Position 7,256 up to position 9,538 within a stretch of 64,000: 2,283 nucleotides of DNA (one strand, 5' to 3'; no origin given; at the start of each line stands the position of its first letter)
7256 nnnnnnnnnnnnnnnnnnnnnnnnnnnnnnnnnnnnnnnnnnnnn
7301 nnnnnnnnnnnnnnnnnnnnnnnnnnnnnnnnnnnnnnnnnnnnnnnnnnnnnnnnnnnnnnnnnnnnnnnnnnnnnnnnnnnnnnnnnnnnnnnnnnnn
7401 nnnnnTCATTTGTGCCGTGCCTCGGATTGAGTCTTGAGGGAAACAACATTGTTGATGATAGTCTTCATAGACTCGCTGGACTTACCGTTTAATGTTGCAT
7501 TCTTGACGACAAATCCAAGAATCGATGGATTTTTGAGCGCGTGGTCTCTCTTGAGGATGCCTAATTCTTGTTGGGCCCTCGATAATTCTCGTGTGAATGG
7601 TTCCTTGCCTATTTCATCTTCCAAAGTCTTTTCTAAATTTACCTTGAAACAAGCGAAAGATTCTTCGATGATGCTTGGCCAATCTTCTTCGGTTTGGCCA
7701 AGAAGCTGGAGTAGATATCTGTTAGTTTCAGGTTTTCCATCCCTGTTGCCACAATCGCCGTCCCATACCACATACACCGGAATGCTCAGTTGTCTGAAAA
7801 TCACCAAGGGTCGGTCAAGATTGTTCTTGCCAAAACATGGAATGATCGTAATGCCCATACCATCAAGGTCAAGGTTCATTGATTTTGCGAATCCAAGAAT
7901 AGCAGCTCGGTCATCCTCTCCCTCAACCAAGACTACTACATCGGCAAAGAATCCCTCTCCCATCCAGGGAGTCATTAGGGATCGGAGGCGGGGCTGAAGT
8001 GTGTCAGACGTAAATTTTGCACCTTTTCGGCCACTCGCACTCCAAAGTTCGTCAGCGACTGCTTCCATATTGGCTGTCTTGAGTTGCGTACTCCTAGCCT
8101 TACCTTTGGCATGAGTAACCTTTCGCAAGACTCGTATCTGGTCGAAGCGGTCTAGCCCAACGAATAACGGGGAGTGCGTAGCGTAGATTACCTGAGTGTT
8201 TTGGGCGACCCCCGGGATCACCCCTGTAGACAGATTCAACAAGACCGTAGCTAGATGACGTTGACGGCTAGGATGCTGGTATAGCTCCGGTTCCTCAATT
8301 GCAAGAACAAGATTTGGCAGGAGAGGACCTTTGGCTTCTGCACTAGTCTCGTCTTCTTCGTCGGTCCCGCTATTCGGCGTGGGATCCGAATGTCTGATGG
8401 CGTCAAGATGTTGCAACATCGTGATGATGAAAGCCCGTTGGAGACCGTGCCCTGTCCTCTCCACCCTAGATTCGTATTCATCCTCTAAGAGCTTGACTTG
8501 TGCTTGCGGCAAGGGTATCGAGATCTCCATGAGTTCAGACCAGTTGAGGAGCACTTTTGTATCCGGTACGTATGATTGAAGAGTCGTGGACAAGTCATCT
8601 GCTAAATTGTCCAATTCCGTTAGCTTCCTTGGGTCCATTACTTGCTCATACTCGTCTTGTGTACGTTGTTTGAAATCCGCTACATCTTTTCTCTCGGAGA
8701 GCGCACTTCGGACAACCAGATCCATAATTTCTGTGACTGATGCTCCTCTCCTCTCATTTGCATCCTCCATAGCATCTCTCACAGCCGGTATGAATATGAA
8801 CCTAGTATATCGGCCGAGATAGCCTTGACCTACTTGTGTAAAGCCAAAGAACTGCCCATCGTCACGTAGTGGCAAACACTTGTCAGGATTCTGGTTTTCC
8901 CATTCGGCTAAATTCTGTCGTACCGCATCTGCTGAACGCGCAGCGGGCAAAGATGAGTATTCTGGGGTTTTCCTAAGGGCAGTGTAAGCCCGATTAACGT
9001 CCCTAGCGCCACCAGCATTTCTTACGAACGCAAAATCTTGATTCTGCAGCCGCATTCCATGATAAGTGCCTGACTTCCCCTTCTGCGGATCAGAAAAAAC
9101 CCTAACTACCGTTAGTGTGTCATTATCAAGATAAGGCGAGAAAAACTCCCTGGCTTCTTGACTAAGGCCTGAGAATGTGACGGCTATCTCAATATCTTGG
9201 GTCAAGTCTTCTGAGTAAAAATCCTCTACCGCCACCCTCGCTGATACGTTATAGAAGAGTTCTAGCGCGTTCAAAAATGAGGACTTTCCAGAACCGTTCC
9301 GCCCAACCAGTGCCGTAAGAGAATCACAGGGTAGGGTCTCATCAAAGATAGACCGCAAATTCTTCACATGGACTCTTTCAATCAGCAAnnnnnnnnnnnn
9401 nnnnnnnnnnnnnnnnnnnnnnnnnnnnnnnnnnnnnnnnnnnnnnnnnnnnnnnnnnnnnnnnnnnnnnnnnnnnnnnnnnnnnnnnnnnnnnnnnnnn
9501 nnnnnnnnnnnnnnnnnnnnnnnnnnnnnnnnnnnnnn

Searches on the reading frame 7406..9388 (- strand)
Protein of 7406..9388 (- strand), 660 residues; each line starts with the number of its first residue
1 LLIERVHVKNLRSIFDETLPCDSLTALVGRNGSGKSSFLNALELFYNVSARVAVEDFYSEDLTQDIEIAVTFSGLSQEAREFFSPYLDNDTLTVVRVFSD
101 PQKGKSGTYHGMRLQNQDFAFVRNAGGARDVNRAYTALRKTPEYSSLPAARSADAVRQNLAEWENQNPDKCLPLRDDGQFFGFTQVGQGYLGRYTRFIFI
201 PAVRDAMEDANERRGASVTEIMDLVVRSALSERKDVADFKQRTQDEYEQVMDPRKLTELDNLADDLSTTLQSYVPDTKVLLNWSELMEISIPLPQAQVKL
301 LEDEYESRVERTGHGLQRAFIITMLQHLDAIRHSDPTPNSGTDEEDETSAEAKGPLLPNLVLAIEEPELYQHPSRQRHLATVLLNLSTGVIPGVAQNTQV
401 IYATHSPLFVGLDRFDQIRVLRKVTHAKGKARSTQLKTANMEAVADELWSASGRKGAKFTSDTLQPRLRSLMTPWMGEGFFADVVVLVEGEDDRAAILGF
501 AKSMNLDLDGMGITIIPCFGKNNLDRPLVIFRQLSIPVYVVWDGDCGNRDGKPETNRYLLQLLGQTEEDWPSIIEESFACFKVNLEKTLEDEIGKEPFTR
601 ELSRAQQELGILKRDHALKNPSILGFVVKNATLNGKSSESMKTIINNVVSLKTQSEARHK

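Call 7: search_protein_families(library=pfam, proteins=[window:7406-9388:-], max_evalue=0.01)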
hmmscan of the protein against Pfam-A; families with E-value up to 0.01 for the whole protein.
window:7406-9388:- (660 aa): 8 families
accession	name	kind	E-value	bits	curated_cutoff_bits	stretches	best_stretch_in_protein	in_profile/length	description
PF13175.12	AAA_15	-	1e-34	121.3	32.1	1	1-410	1-374/374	AAA ATPase domain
PF20469.4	OLD-like_TOPRIM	-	5e-18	65.8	23.2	1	480-545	1-67/67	Overcoming lysogenization defect protein-like, TOPRIM domain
PF13304.12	AAA_21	-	1.4e-16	61.8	27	2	360-410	260-303/304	AAA domain, putative AbiEii toxin, Type IV TA system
PF11398.14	DUF2813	-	5.1e-06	26.5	21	1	1-73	1-81/372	Protein of unknown function (DUF2813)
PF02463.25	SMC_N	-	6.2e-06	26.2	40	1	3-43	2-45/220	RecF/RecN/SMC N terminal domain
PF13476.12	AAA_23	-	9.1e-06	26.9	27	1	5-45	1-42/201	AAA domain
PF00005.33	ABC_tran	-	0.00013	23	25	1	18-47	7-36/137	ABC transporter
PF13555.12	AAA_29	-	0.00091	19.4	27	1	5-43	3-43/61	P-loop containing region of AAA domain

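Call 9: search_protein_families(library=padloc, proteins=[window:7406-9388:-], max_evalue=0.001)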
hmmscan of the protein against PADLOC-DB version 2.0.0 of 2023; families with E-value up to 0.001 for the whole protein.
window:7406-9388:- (660 aa): 114 families (the best 25 are shown)
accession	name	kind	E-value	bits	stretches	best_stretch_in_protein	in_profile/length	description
PDLC02358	Old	-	1.5e-53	180.5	2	197-549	142-452/578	Old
PDLC02979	AriA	-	6.1e-38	129.6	1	1-410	1-373/373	-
PDLC00070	GajA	-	4e-31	106.3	3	193-436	149-362/596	AAA ATPase domain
PDLC00067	GajA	-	2.4e-26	90.4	2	360-608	306-517/604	AAA ATPase domain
PDLC00085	GajA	-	8.3e-26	88.9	2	300-555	214-448/580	AAA ATPase domain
PDLC00090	GajA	-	4.7e-22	76.4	2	196-575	163-507/659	AAA ATPase domain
PDLC00065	GajA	-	2.3e-19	67.7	2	361-556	336-516/670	AAA ATPase domain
PDLC00096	GajA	-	2.8e-19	67.3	2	196-441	144-369/630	AAA ATPase domain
PDLC00062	GajA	-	3.2e-18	63.5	2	454-611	437-583/639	AAA ATPase domain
PDLC04178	HEC-01A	-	5.5e-18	63.2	2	2-45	8-51/399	-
PDLC00071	GajA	-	1.3e-17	61.9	2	362-549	277-440/588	AAA ATPase domain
PDLC02980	AriA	-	1.5e-17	62.5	1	24-410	1-303/304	-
PDLC00095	GajA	-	5.1e-17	59.7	2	352-549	391-571/752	AAA ATPase domain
PDLC00093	GajA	-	7.5e-17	59.3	2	347-553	378-564/736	AAA ATPase domain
PDLC00063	GajA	-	2e-16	57.7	2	361-494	347-469/679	AAA ATPase domain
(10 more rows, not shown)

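Call 52: find_related_loci(query=A4, collection=metagenome_contigs, flank=4000)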
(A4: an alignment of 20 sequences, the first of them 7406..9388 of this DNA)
Query A4 (660 aa) in metagenome_contigs; peptide patterns used: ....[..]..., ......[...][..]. (x = any residue, [..] = any of these).
600 stretches matched a pattern (row limit reached: there are more); 577 encode a relative of the query (tblastn E <= 1e-3); the best 80 are kept; 80 distinct loci.
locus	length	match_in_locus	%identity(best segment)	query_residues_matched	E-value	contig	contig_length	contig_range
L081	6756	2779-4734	64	1-657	0e+0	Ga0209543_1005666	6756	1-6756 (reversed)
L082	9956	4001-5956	64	1-657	0e+0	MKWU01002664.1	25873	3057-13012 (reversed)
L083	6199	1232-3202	59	1-659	0e+0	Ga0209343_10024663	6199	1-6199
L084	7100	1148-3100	59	1-654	0e+0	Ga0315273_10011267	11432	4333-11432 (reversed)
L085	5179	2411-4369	60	1-654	0e+0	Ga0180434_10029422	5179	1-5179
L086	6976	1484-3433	59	1-652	0e+0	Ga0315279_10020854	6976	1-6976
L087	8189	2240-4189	58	1-652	0e+0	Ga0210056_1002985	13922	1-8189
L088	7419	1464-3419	58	1-654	0e+0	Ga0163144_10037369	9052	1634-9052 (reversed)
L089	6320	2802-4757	58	1-654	0e+0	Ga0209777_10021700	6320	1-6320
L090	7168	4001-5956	58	1-654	0e+0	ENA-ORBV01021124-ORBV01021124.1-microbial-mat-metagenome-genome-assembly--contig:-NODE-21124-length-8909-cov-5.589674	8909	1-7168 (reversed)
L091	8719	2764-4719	58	1-654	0e+0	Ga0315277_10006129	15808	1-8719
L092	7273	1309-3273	58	1-658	0e+0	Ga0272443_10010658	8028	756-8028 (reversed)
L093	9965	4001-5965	54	1-656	0e+0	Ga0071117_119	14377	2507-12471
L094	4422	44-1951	57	20-656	0e+0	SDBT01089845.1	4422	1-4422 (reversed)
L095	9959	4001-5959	53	1-651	0e+0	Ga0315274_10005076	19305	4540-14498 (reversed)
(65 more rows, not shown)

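Call 68: search_protein_families(library=phrogs, proteins=[window:7406-9388:-], max_evalue=0.001)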
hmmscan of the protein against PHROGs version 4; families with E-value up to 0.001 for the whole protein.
window:7406-9388:- (660 aa): 9 families
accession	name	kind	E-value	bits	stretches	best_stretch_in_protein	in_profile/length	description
phrog_4747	-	unknown function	7.3e-60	204.7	1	1-567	1-509/610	-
phrog_7507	-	unknown function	2.8e-14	54.3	2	1-45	2-47/483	-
phrog_8323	-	unknown function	1.1e-11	45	2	362-447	325-403/623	-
phrog_3940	-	unknown function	2.4e-09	37.5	1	3-52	5-55/537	-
phrog_9802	-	unknown function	2.6e-06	27.7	0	1-49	3-52/438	-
phrog_8939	-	unknown function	3.6e-06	26.9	0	359-410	444-493/595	-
phrog_77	-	DNA, RNA and nucleotide metabolism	2.3e-05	24.1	1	1-51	296-350/967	SbcC-like subunit of palindrome specific endonuclease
phrog_14430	-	unknown function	0.00012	22.4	0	361-408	340-380/444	-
phrog_2392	-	moron, auxiliary metabolic gene and host takeover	0.00043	19.7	1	22-49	507-534/726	ABC transporter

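Call 71: find_homologous_proteins(query=window:7406-9388:-, max_evalue=1e-30)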
Query window:7406-9388:- (660 aa): 3097 proteins with E <= 1e-30 among 8000 candidates; the best 120 are listed.
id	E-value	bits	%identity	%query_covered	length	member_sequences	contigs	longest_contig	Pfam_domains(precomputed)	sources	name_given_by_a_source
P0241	0.0e+0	1472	100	99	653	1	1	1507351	PF20469.5,PF13175.13,PF13304.13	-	-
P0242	0.0e+0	1334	90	100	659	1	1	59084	PF20469.5,PF11398.15,PF13175.13,PF13476.13,PF02463.26,PF13304.13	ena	-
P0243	0.0e+0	1072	72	99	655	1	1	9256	PF20469.5,PF11398.15,PF13175.13,PF13476.13,PF02463.26,PF13304.13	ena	-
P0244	0.0e+0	1062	71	100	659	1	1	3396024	PF20469.5,PF11398.15,PF13175.13,PF13476.13,PF02463.26,PF13304.13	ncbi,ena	-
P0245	0.0e+0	1055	71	100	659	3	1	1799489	PF20469.5,PF11398.15,PF13175.13,PF13476.13,PF02463.26,PF13304.13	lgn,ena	-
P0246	0.0e+0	1052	71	99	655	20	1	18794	PF20469.5,PF11398.15,PF13175.13,PF13476.13,PF02463.26,PF13304.13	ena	-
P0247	0.0e+0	1049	71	98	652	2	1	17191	PF20469.5,PF11398.15,PF13175.13,PF13476.13,PF13304.13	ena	-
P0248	0.0e+0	1049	71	99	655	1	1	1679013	PF20469.5,PF11398.15,PF13175.13,PF13476.13,PF02463.26,PF13304.13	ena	-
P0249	0.0e+0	1049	70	100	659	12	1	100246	PF20469.5,PF11398.15,PF13175.13,PF13476.13,PF02463.26,PF13304.13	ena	-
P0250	0.0e+0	1048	70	99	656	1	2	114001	PF20469.5,PF11398.15,PF13175.13,PF13476.13,PF02463.26,PF13304.13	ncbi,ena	-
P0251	0.0e+0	1048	70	99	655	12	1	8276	PF20469.5,PF11398.15,PF13175.13,PF13476.13,PF02463.26,PF13304.13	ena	-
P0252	0.0e+0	1048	70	99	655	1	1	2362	PF20469.5,PF11398.15,PF13175.13,PF13476.13,PF02463.26,PF13304.13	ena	-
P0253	0.0e+0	1045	70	100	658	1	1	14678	PF20469.5,PF11398.15,PF13175.13,PF13476.13,PF02463.26,PF13304.13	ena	-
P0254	0.0e+0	1041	70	100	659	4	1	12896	PF20469.5,PF11398.15,PF00005.34,PF13175.13,PF13476.13,PF02463.26,PF13304.13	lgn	-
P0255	0.0e+0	1039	70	100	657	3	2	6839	PF20469.5,PF11398.15,PF13175.13,PF13476.13,PF02463.26,PF13304.13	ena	-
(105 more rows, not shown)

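Call 88: search_solved_structures(query=window:7406-9388:-, max_evalue=0.001)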
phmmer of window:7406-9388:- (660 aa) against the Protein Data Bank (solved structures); distinct sequences matched with E-value up to 0.001: 3.
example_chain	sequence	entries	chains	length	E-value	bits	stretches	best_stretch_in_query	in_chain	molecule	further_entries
6p74_A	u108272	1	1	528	1.1e-22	83.4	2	362-553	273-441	Putative ATP-dependent endonuclease of the OLD family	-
6nk8_A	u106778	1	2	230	1.8e-06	29.8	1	474-576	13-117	Class 2 OLD family nuclease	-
6njv_A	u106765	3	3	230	5.5e-06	28.2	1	475-566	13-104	Xcc_CTR_I | Xcc_ctr_pt | Xcc_ctr_Hg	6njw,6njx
